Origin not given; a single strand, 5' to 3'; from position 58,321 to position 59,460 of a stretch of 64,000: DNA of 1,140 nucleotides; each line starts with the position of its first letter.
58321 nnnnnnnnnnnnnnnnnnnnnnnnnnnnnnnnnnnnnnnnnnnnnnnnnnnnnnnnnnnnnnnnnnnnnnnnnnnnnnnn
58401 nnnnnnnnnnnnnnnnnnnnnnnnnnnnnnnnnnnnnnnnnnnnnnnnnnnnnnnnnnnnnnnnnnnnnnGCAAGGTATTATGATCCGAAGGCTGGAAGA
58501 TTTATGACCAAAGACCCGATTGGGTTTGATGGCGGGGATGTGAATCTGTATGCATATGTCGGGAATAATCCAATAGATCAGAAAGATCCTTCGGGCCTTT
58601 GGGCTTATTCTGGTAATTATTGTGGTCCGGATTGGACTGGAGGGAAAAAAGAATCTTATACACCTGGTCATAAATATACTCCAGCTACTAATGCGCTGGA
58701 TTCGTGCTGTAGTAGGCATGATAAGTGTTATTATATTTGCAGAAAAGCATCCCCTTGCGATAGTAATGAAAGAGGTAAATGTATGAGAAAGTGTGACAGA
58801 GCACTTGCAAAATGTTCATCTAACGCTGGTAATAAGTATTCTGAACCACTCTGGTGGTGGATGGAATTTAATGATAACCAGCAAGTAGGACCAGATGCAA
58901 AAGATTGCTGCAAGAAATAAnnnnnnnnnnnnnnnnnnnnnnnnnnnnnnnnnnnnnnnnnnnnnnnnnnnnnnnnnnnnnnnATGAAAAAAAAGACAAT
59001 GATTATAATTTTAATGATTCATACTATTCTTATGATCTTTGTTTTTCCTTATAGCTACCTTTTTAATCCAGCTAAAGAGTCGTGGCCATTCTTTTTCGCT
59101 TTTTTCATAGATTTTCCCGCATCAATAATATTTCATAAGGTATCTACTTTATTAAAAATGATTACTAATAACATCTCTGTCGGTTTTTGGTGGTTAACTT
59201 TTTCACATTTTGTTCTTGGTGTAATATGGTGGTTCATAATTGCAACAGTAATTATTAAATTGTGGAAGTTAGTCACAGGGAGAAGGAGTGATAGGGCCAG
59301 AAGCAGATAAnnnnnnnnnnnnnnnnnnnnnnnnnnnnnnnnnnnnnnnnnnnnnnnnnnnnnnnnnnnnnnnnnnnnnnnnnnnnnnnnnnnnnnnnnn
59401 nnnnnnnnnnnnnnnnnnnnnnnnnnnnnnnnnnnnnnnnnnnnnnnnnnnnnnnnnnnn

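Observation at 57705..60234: HUH (RayT/IS200-like) transposase with 26-bp terminal inverted repeats, and a third end copy that brackets the orphan toxin-immunity cassette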

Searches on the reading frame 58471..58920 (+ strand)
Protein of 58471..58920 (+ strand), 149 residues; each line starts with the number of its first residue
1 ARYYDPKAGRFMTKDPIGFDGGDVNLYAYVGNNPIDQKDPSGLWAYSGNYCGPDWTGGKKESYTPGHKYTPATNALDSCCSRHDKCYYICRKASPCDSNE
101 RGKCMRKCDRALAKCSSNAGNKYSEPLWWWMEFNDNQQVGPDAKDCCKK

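Call 5: search_protein_families(library=pfam, proteins=[window:58504-58920:+], max_evalue=0.01)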
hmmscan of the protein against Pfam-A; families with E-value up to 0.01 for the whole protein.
window:58504-58920:+ (138 aa): 0 families

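Call 6: search_protein_families(library=ncbifam, proteins=[window:58504-58920:+], max_evalue=0.01)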
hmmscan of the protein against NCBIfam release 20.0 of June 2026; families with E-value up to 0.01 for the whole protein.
window:58504-58920:+ (138 aa): 1 family
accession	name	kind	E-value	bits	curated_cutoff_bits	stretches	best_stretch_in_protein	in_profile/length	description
TIGR03696.1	Rhs_assc_core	domain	4.2e-08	33.6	32.5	1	2-32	47-76/76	RHS repeat-associated core domain-containing protein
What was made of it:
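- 58471..58920 (+): Orphan Rhs tip that starts at ARYYDP. The toxin domain is PLA2-like on weak evidence. TIGR03696 Rhs_assc_core (call 6).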

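Call 71: search_protein_families(library=pfam, proteins=[window:58471-58920:+], max_evalue=10)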
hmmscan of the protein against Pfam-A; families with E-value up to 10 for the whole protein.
window:58471-58920:+ (149 aa): 3 families
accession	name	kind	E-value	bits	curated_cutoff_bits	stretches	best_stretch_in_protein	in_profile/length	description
PF08398.15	Phospholip_A2_4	-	0.022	15.5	23.9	1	48-92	8-42/80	Phospholipase A2-like domain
PF06951.16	PLA2G12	-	0.054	13.9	34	1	62-109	84-132/184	Group XII secretory phospholipase A2 precursor (PLA2G12)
PF00068.24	Phospholip_A2_1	-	0.092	13.7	32.1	1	72-122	35-84/110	Phospholipase A2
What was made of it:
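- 58471..58920 (+): Weak PLA2 hits (call 71).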

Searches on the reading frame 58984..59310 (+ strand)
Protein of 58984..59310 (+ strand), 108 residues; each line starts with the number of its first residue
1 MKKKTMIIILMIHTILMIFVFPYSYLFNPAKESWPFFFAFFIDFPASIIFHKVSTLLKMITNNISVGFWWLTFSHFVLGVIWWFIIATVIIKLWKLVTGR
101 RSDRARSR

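Call 5: search_protein_families(library=pfam, proteins=[window:58984-59310:+], max_evalue=0.01)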
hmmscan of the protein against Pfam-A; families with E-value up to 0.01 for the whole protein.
window:58984-59310:+ (108 aa): 0 families

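Call 6: search_protein_families(library=ncbifam, proteins=[window:58984-59310:+], max_evalue=0.01)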
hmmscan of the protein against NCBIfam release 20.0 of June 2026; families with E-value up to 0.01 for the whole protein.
window:58984-59310:+ (108 aa): 0 families
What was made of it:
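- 58984..59310 (+): Putative immunity gene of the PLA2-like tip: 108 aa, membrane protein. No family hit (calls 5, 6).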
